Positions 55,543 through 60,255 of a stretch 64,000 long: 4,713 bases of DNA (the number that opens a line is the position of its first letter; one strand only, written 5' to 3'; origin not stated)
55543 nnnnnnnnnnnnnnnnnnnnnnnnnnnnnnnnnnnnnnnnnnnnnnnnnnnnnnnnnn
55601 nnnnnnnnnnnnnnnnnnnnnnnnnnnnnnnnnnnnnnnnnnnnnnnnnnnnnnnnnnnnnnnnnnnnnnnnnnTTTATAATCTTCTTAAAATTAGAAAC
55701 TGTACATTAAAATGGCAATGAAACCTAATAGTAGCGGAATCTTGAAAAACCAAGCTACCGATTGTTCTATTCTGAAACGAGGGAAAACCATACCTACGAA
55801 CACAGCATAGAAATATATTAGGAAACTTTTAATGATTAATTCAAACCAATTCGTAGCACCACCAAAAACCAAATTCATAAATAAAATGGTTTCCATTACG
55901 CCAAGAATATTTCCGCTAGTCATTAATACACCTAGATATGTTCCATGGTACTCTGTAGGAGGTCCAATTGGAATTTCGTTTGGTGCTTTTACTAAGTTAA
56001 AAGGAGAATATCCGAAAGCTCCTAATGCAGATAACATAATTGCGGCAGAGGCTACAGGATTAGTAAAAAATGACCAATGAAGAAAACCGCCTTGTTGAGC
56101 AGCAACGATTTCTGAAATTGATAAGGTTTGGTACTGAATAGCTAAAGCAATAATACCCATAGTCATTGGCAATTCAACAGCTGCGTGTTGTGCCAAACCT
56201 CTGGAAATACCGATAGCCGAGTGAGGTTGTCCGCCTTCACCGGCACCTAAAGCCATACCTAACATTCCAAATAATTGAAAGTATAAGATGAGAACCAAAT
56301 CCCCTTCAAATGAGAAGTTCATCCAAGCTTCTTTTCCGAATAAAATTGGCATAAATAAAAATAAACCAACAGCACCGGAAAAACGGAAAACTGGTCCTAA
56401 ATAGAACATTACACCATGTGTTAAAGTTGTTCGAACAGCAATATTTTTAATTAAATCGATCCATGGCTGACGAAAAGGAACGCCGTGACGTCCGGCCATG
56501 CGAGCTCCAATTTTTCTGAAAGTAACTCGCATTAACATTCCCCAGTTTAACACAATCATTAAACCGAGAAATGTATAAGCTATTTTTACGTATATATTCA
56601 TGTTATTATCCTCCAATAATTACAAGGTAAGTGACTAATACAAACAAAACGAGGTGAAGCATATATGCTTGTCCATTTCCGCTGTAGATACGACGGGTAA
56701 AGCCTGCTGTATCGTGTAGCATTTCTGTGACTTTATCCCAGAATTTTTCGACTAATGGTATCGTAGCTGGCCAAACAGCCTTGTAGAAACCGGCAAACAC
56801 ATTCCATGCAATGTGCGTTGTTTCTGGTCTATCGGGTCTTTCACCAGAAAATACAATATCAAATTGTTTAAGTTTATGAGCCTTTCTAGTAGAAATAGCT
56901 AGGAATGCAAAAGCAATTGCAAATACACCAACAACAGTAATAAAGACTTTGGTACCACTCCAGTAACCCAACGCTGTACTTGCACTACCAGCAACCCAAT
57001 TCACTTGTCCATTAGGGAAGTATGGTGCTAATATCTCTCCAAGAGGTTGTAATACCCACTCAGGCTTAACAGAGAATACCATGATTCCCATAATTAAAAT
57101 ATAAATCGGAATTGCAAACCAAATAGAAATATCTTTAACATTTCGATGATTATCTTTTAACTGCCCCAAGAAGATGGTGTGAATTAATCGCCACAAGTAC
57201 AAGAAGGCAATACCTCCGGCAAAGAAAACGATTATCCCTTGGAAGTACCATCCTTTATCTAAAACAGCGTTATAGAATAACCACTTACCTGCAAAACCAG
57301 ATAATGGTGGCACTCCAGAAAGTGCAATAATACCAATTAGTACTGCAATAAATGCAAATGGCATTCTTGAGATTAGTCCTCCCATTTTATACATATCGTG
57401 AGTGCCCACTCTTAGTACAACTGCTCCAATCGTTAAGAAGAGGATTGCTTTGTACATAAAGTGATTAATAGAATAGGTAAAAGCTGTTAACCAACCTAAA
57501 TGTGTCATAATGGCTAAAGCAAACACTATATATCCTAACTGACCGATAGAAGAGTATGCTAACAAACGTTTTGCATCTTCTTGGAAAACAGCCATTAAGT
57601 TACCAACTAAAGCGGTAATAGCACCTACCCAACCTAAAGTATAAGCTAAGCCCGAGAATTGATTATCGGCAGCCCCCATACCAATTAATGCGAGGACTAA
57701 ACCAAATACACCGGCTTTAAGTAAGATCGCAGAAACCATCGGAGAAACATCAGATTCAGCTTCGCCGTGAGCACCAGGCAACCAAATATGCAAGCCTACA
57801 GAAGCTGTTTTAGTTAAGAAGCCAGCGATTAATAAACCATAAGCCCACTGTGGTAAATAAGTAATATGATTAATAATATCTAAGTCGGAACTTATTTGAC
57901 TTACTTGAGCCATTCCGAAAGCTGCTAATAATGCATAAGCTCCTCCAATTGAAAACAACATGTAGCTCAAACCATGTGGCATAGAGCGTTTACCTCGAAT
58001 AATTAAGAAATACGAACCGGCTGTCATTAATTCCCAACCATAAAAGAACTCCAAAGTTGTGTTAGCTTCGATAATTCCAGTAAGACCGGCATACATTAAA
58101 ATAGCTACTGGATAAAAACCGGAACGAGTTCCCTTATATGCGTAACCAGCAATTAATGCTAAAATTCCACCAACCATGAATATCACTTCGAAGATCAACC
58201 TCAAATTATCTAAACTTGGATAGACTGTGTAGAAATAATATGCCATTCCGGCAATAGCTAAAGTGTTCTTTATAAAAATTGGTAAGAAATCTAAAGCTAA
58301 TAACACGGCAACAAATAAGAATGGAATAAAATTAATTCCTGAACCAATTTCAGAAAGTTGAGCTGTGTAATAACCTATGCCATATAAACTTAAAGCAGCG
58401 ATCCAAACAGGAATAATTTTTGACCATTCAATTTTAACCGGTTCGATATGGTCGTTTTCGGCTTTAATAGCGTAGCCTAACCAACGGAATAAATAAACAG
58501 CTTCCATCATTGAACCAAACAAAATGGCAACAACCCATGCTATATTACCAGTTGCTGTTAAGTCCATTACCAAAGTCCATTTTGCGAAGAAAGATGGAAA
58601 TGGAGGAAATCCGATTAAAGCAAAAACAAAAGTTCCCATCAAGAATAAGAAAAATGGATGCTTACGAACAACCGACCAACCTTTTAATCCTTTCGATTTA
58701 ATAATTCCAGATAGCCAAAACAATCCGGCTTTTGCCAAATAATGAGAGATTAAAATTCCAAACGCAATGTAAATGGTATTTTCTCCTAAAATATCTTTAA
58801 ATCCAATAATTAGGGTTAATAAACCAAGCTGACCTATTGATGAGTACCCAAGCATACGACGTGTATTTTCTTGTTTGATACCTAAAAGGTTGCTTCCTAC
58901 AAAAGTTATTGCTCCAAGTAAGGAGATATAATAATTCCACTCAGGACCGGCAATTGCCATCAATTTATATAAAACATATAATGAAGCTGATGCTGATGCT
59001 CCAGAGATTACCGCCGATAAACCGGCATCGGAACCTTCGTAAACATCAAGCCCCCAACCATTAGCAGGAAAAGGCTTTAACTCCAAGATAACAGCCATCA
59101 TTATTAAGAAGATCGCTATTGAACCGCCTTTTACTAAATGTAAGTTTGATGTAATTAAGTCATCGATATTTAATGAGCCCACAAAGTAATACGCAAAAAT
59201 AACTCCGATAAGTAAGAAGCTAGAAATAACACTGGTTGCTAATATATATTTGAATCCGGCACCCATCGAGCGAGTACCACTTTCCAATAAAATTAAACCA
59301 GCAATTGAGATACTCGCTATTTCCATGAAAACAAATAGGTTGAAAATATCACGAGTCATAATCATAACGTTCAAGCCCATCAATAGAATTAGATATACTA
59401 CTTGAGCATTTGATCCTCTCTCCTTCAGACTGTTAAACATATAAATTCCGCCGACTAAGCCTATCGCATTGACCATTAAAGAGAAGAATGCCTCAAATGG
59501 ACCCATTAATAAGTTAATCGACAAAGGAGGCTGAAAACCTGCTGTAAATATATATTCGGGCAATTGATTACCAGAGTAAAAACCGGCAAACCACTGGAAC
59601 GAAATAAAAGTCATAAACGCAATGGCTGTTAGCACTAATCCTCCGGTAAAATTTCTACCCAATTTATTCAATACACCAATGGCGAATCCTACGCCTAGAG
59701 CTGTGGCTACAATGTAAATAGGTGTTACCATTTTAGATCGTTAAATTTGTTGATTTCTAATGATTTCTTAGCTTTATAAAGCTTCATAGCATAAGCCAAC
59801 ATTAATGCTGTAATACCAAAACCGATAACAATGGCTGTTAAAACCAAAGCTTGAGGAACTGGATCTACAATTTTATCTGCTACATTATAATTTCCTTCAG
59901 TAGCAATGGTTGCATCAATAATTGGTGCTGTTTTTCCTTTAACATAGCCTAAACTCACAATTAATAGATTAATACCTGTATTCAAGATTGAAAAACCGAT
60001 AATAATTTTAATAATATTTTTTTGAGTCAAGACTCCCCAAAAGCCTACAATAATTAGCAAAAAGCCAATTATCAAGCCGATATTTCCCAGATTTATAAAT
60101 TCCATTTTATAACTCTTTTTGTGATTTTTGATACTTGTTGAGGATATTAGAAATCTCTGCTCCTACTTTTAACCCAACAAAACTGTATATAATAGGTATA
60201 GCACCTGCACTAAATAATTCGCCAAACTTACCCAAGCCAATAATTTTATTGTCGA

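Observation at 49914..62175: A 13-gene Mrp + NuoHBCDI-like operon in MBX/MBS gene order with an NAD(P)H-flavoprotein input module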

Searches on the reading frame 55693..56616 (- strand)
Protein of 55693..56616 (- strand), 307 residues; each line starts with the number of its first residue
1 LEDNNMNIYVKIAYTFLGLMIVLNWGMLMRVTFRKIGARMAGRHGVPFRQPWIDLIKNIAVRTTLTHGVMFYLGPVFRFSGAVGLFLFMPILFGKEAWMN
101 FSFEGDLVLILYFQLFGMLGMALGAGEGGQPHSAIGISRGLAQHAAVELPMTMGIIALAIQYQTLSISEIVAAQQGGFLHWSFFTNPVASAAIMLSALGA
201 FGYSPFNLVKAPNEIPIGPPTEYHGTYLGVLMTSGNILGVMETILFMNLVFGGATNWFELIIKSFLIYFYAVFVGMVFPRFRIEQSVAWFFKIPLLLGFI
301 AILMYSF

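Call 5: search_protein_families(library=pfam, proteins=[window:55693-56616:-], max_evalue=0.01)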
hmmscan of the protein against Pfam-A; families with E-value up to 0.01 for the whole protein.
window:55693-56616:- (307 aa): 1 family
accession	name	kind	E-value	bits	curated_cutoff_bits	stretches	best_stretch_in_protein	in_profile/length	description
PF00146.26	NADHdh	-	1.1e-40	140.3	27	1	19-304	7-296/298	NADH dehydrogenase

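Call 10: search_protein_families(library=ncbifam, proteins=[window:55693-56616:-], max_evalue=0.001)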
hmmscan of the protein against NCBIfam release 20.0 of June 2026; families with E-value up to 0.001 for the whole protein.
window:55693-56616:- (307 aa): 7 families
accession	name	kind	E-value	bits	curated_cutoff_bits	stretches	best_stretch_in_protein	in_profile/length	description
NF004741.0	PRK06076.1-2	equivalog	5.7e-28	98.1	305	1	8-304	19-328/337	NADH-quinone oxidoreductase subunit NuoH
NF004744.0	PRK06076.1-5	equivalog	6.3e-15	55.2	542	1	28-254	55-280/372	NADH-quinone oxidoreductase subunit NuoH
NF040610.1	F420_dehyd_FpoH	exception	1.4e-13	50.9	475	1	132-297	147-324/339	F420H2 dehydrogenase subunit FpoH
NF004745.0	PRK06076.1-6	equivalog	4.1e-09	36.1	450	1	22-304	35-328/341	NADH-quinone oxidoreductase subunit NuoH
NF004742.0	PRK06076.1-3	equivalog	4.3e-07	29.4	531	1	33-303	54-344/356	NADH-quinone oxidoreductase subunit NuoH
NF004743.0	PRK06076.1-4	equivalog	6.2e-07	28.6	494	1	19-302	24-337/433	NADH-quinone oxidoreductase subunit NuoH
NF004740.0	PRK06076.1-1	equivalog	1e-06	28.6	399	1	4-304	7-315/325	NADH-quinone oxidoreductase subunit NuoH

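Call 62: search_solved_structures(query=window:55693-56616:-, max_evalue=0.00001, show_alignments=1)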
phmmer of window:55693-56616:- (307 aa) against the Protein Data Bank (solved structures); distinct sequences matched with E-value up to 0.00001: 9.
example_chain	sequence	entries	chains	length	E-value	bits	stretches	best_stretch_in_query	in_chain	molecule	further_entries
6u8y_M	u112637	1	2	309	1.1e-34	123.5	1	25-306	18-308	NADH dehydrogenase subunit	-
7wff_A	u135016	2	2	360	9.5e-14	54.8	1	108-256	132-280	NAD(P)H-quinone oxidoreductase subunit 1, chloroplastic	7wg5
6cfw_M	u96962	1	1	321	2.1e-13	53.7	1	11-256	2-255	Mbh13 NADH dehydrogenase subunit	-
6hum_A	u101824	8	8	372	2.1e-13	53.6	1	19-254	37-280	NAD(P)H-quinone oxidoreductase subunit 1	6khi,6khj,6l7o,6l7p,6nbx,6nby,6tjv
6nbq_A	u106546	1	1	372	2.3e-13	53.5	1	19-254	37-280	NdhA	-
7eu3_A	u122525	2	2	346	2.7e-13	53.3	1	70-269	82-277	NAD(P)H-quinone oxidoreductase subunit 1, chloroplastic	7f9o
9grx_A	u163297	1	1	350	1.8e-12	50.6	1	69-256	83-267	NAD(P)H-quinone oxidoreductase subunit 1, chloroplastic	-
8qby_H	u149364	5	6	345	2.7e-12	50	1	36-303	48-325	NADH-quinone oxidoreductase subunit H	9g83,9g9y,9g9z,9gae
7z0s_D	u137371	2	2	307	7.8e-07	32.1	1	14-246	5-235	Formate hydrogenlyase subunit 4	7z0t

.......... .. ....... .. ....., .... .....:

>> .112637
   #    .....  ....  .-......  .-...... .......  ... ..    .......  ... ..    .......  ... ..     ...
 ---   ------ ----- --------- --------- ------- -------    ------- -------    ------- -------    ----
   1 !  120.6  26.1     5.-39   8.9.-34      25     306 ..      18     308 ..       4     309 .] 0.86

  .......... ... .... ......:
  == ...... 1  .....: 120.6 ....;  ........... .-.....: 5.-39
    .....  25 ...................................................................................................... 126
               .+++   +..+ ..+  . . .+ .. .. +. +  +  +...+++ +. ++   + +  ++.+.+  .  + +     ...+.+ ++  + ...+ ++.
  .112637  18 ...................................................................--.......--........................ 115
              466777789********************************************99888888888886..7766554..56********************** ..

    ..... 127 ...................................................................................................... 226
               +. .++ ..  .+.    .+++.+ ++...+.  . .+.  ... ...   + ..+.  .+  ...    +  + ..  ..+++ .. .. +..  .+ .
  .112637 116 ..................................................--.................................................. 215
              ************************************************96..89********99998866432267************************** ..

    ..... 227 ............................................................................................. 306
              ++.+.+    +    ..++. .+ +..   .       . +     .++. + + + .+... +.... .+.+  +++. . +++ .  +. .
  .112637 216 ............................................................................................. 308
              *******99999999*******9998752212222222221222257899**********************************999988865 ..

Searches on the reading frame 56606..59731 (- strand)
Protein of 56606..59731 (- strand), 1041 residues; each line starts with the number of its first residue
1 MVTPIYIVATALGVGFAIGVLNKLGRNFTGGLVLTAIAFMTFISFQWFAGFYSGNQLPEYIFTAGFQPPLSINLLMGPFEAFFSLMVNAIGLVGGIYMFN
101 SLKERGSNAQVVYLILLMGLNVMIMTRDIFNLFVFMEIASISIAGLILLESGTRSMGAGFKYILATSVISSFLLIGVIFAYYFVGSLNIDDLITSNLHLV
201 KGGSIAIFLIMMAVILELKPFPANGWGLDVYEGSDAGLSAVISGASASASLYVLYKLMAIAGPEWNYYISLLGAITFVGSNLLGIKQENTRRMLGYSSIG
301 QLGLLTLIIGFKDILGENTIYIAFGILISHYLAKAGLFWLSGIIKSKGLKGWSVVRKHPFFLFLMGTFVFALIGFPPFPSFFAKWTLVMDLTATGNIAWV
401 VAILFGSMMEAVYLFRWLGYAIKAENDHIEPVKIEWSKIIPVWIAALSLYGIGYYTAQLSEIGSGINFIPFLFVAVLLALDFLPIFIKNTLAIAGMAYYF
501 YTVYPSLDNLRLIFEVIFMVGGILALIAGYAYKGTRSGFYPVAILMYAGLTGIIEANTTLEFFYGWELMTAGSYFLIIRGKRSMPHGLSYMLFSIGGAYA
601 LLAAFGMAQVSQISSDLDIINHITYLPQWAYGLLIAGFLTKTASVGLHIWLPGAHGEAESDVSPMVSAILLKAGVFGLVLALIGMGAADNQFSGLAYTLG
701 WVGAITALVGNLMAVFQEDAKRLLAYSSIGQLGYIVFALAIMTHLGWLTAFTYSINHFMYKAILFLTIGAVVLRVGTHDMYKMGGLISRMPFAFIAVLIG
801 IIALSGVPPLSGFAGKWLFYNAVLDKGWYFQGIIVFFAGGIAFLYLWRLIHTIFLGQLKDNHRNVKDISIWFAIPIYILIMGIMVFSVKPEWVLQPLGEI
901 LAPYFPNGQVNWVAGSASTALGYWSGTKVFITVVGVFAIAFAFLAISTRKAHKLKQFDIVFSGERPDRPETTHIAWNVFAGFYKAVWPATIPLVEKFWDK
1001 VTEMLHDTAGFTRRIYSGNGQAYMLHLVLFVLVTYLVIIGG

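Call 4: search_protein_families(library=pfam, proteins=[window:56606-59731:-], max_evalue=0.01)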
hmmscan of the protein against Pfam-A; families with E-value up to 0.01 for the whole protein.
window:56606-59731:- (1041 aa): 1 family
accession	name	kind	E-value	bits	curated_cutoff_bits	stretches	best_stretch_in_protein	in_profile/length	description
PF00361.26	Proton_antipo_M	-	9.1e-81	271.7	21.5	2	557-840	2-292/294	NADH:quinone oxidoreductase/Mrp antiporter, TM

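Call 63: search_solved_structures(query=window:56606-59731:-, max_evalue=1e-20, show_alignments=2)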
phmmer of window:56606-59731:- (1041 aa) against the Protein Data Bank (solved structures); distinct sequences matched with E-value up to 1e-20: 41.
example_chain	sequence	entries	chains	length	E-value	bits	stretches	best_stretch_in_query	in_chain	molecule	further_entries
6u8y_X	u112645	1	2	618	2.9e-56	194.5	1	479-1034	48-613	NADH dehydrogenase subunit M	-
6cfw_H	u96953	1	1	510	7.4e-46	160.1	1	621-892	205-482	Monovalent cation/H+ antiporter subunit D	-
6u8y_H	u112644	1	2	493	1.5e-45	159.1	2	7-260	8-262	NADH dehydrogenase subunit N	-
6tjv_D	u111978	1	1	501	1.2e-33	119.6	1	520-895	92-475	NADH dehydrogenase subunit 4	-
7qru_D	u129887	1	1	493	2.1e-30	108.9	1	638-903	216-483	Na+/H+ antiporter subunit D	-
7d3u_D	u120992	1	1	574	7.2e-27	97.2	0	701-857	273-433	Monovalent Na+/H+ antiporter subunit D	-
6z16_A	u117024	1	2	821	9e-26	93.6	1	507-881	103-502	Multisubunit Na+/H+ antiporter, A subunit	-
7d3u_A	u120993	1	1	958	1.4e-25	92.9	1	500-850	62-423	Monovalent Na+/H+ antiporter subunit A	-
6hum_D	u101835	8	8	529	1.4e-25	92.9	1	516-880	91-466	NAD(P)H-quinone oxidoreductase chain 4 1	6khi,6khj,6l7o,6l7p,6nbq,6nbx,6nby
6z16_D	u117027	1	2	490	5e-25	91.1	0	635-883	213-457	Multisubunit Na+/H+ antiporter, D subunit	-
7ar7_L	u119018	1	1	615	5.4e-25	91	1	632-885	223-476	NADH-ubiquinone oxidoreductase chain 5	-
7aqq_L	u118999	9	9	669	5.4e-25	91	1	632-885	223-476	NADH-ubiquinone oxidoreductase chain 5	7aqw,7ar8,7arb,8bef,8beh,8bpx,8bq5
7a23_a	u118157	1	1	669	7e-25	90.6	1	632-885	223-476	Nad5m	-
9grx_B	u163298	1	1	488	1.9e-24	89.2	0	705-860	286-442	NAD(P)H-quinone oxidoreductase subunit 2 A, chloroplastic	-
8e73_5M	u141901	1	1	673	3.8e-24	88.2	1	633-885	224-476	Nad5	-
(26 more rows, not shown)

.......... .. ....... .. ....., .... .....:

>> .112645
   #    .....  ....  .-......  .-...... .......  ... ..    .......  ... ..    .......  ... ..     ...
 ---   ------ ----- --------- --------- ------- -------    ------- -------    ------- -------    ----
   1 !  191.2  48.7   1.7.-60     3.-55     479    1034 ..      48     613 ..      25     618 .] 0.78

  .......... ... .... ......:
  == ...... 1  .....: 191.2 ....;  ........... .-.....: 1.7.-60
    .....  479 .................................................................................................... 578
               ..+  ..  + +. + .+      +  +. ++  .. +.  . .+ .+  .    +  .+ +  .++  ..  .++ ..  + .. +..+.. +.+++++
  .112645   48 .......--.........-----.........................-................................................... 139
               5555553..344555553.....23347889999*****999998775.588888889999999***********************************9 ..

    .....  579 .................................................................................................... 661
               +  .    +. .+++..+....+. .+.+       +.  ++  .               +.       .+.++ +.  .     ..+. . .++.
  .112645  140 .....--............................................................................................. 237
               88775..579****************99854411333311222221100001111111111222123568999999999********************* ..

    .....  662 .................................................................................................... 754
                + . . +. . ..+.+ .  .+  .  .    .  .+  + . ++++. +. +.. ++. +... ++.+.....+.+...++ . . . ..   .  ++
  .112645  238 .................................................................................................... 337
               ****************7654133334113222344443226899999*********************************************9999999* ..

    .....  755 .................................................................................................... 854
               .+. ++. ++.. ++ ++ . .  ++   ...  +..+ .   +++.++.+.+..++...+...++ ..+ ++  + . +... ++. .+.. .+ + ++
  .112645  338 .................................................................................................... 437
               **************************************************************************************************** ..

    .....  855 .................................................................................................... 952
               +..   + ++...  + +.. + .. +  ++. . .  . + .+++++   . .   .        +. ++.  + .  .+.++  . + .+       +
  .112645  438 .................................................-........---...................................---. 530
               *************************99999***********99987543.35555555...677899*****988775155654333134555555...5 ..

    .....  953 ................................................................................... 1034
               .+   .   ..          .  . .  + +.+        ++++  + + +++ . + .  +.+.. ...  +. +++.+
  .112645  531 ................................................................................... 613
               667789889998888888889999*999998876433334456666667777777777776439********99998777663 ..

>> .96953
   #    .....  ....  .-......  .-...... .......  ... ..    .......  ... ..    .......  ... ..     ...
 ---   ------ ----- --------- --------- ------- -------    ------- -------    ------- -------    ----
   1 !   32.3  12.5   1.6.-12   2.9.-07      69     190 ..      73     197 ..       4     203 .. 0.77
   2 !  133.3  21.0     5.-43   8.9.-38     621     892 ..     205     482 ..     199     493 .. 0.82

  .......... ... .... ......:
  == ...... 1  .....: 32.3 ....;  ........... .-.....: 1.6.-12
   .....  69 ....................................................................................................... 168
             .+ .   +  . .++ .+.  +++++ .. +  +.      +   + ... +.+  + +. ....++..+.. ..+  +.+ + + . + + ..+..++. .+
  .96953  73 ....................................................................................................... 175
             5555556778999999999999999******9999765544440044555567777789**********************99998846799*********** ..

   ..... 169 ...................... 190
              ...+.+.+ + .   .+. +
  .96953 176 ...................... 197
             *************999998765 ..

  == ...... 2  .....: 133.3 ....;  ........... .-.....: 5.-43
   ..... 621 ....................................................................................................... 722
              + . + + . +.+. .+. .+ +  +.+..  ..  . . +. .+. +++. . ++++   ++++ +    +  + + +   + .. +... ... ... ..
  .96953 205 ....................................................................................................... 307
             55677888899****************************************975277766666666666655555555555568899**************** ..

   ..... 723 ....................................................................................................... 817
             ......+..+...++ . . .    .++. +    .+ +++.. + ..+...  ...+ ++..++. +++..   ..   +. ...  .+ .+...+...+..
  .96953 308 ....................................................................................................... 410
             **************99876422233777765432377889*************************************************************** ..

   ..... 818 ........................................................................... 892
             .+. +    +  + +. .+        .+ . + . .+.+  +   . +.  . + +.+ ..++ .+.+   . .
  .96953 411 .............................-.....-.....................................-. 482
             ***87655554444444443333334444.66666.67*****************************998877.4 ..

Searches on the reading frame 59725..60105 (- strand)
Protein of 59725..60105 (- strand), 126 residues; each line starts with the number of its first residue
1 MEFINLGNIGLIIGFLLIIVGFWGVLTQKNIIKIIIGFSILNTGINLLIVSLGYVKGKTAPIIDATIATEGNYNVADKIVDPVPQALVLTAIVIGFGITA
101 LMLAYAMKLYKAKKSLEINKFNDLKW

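Call 4: search_protein_families(library=pfam, proteins=[window:59725-60105:-], max_evalue=0.01)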
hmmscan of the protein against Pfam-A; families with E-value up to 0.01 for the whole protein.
window:59725-60105:- (126 aa): 2 families
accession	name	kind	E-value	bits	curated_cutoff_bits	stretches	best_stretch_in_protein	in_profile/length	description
PF00420.29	Oxidored_q2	-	1.9e-25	88.9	26.1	1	11-126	3-95/95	NADH-ubiquinone/plastoquinone oxidoreductase chain 4L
PF09881.14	DUF2108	-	0.0072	16.7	29.6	1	11-55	3-47/70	Predicted membrane protein (DUF2108)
